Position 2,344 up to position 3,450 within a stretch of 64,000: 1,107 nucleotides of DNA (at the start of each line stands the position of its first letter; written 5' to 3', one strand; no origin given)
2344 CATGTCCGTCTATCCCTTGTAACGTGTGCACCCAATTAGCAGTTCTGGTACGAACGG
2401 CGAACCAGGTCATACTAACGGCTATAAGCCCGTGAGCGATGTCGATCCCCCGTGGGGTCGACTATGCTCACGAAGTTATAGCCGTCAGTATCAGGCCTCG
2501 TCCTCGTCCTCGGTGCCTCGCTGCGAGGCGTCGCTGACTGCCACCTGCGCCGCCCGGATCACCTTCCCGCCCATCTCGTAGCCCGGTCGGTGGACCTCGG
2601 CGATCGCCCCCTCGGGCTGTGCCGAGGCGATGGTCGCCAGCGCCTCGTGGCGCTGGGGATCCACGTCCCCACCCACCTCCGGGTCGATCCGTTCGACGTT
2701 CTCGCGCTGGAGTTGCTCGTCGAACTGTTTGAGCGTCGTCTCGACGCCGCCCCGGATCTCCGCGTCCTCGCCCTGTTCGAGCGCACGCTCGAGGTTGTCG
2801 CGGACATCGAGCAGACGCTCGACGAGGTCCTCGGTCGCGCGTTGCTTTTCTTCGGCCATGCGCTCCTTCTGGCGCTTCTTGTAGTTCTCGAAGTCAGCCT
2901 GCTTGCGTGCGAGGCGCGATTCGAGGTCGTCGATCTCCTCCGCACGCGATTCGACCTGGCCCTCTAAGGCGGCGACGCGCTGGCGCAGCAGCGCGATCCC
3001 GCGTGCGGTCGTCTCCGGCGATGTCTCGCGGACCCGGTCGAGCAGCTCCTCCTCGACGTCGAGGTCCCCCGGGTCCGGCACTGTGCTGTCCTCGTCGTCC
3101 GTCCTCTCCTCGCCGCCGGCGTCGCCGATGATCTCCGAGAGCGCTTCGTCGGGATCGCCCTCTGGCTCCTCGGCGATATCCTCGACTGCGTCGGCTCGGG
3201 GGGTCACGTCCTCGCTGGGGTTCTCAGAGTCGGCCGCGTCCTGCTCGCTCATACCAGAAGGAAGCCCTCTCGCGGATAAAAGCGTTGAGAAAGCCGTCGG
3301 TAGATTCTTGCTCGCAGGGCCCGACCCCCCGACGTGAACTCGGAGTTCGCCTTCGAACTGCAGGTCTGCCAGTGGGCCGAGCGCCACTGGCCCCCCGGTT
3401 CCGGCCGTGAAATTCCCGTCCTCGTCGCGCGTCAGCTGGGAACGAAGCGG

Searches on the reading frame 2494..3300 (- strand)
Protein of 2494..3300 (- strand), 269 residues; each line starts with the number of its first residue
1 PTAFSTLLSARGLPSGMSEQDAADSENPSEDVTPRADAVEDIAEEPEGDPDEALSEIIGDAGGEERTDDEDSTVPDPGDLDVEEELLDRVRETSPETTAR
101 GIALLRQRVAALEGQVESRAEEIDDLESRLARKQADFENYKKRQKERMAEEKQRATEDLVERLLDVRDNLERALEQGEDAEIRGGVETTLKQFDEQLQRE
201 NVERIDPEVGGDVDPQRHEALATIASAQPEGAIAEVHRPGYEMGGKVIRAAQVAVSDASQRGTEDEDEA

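Call 103: search_protein_families(library=pfam, proteins=[window:2494-3300:-], max_evalue=0.001)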
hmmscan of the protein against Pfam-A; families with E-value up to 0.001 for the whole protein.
window:2494-3300:- (269 aa): 1 family
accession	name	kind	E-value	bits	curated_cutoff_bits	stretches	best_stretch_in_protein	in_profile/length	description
PF01025.24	GrpE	-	1.2e-41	142.6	25.8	1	105-256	9-164/165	GrpE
